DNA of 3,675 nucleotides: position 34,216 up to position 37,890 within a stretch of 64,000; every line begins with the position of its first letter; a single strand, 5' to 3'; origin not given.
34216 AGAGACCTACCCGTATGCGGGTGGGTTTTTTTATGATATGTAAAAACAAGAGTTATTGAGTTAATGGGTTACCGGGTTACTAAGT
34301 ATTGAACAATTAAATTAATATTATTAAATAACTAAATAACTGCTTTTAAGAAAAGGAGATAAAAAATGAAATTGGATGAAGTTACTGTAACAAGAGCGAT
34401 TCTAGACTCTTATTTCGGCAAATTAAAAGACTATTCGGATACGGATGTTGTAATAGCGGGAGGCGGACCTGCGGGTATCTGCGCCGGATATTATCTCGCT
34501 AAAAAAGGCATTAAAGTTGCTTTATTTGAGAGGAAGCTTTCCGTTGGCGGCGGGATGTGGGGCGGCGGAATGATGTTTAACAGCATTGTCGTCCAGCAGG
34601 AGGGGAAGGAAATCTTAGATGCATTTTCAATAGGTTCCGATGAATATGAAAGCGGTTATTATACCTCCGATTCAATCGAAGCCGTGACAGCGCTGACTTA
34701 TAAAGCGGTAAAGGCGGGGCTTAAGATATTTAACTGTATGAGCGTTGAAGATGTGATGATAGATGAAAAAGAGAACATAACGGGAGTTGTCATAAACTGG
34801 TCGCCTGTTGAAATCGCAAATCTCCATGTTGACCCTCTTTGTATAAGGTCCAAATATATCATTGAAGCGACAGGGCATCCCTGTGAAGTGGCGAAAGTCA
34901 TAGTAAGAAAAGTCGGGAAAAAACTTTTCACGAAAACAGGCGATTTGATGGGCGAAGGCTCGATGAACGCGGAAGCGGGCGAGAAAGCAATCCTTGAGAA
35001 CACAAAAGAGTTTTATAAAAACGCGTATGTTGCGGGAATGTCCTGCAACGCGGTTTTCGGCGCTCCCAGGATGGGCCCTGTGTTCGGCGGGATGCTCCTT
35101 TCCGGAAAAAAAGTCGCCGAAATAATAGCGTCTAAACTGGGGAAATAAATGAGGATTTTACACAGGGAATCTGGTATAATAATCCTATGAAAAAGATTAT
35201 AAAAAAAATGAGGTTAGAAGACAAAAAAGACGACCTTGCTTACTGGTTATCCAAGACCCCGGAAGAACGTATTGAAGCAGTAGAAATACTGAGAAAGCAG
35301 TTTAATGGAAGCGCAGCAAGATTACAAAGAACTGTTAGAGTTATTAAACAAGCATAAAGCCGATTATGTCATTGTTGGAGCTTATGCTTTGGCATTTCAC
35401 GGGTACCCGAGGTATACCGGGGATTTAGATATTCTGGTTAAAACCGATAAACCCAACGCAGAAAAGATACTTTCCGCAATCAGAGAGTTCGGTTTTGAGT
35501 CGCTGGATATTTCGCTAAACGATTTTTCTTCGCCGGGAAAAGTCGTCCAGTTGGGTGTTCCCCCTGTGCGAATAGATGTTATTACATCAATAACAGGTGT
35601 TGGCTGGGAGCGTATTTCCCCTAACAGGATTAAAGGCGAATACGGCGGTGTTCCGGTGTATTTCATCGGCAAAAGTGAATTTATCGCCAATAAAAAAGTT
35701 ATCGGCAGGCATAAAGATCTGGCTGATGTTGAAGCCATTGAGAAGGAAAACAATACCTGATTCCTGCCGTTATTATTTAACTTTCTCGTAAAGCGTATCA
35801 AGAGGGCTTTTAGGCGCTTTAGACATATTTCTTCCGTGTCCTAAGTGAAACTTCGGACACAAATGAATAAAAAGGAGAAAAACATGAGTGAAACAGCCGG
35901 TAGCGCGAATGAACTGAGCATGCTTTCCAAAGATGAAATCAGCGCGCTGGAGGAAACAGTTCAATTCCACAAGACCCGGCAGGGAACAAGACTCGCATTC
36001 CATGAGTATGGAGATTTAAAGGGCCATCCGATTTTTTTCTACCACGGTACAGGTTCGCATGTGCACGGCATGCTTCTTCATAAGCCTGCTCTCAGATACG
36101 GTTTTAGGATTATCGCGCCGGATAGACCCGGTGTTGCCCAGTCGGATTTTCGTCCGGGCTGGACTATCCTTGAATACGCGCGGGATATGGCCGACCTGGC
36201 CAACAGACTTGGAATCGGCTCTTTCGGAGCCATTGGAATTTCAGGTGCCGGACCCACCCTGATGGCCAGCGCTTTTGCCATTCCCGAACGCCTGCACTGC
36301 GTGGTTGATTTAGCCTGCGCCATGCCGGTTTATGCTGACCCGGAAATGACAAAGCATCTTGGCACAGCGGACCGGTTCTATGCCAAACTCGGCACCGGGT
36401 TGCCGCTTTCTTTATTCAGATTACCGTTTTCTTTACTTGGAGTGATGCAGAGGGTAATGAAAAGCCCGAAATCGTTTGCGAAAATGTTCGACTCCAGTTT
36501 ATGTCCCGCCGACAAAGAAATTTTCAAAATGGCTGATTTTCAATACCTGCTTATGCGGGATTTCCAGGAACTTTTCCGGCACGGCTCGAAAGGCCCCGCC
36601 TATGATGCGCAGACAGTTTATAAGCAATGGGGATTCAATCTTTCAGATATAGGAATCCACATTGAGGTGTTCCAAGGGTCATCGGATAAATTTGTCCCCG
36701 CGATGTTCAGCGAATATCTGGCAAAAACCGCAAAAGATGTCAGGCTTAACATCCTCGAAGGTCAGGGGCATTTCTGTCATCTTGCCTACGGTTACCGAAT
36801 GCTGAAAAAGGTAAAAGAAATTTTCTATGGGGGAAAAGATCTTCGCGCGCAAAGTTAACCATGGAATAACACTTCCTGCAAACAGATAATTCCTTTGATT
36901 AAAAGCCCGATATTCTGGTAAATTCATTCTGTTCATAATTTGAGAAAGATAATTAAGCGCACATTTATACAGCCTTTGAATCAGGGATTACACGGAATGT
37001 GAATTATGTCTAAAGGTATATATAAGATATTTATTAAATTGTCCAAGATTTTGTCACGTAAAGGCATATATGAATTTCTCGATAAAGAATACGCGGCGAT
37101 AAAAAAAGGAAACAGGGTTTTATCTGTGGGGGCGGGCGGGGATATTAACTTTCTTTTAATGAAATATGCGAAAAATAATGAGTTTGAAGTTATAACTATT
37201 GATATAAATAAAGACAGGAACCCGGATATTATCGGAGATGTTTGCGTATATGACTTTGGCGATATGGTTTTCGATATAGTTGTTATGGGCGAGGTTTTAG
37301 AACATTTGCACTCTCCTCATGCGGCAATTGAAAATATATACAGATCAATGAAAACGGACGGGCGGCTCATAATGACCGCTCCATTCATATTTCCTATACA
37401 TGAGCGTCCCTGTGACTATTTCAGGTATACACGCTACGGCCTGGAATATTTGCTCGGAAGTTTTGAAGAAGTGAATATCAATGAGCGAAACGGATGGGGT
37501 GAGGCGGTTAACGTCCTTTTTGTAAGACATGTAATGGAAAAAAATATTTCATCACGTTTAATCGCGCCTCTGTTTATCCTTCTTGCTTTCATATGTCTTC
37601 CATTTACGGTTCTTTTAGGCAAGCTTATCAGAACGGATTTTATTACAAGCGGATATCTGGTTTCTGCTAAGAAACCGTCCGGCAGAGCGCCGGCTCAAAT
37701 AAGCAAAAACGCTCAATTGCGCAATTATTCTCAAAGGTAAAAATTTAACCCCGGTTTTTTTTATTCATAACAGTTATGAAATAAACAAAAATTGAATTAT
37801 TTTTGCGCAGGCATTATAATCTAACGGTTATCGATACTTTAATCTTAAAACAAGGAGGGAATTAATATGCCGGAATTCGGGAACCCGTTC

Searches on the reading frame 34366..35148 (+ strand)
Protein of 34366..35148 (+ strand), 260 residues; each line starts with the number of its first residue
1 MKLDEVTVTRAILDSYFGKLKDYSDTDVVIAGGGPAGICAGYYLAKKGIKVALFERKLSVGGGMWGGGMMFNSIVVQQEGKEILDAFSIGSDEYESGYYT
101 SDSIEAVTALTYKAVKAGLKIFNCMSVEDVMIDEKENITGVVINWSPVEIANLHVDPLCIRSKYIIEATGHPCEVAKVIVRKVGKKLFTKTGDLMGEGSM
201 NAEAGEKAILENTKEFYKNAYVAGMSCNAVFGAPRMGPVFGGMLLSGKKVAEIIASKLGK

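Call 41: search_protein_families(library=pfam, proteins=[window:34366-35148:+], max_evalue=0.00001)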
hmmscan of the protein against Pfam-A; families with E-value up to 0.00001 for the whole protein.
window:34366-35148:+ (260 aa): 6 families
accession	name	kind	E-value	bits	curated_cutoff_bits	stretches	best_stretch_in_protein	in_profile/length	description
PF01946.23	Thi4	-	1.8e-80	270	26.2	1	9-240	1-235/235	Thi4 family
PF12831.13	FAD_oxidored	-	8.1e-10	39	27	1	27-170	1-145/416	FAD dependent oxidoreductase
PF01266.30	DAO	-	1.2e-08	35.4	27.9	1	27-64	1-39/353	FAD dependent oxidoreductase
PF00890.30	FAD_binding_2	-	1.1e-06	28.5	20.4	0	27-71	1-46/414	FAD binding domain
PF13450.12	NAD_binding_8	-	1.8e-06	28.5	21.9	1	30-62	1-33/68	NAD(P)-binding Rossmann-like domain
PF07992.20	Pyr_redox_2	-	2e-06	27.9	26.1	1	27-170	2-108/291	Pyridine nucleotide-disulphide oxidoreductase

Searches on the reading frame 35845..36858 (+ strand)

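Call 41: search_protein_families(library=pfam, proteins=[window:35845-36858:+], max_evalue=0.00001)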
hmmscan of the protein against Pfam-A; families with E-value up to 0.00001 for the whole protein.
window:35845-36858:+ (337 aa): 2 families
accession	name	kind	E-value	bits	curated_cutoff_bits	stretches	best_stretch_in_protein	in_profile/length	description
PF00561.26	Abhydrolase_1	-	5.1e-11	43.1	25.8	1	80-312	20-241/245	alpha/beta hydrolase fold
PF12697.13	Abhydrolase_6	-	3e-07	31.8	26.3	1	67-313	5-208/217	Alpha/beta hydrolase family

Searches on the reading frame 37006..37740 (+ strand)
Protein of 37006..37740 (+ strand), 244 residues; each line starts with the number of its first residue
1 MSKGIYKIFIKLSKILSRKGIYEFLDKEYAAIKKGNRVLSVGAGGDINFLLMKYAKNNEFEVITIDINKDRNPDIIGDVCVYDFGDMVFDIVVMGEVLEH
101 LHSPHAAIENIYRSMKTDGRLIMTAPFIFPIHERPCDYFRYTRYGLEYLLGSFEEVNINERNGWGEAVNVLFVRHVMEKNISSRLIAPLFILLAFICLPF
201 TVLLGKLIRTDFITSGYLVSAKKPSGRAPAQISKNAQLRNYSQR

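Call 41: search_protein_families(library=pfam, proteins=[window:37006-37740:+], max_evalue=0.00001)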
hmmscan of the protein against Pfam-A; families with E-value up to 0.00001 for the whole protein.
window:37006-37740:+ (244 aa): 3 families
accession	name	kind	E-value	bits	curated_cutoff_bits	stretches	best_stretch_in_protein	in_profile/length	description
PF13489.12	Methyltransf_23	-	4.5e-12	46.4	27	1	29-126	17-119/164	Methyltransferase domain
PF08241.18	Methyltransf_11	-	6.5e-09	36.8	21.2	1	41-123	3-95/95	Methyltransferase domain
PF13847.12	Methyltransf_31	-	2.2e-06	27.9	27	0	84-126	70-112/145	Methyltransferase domain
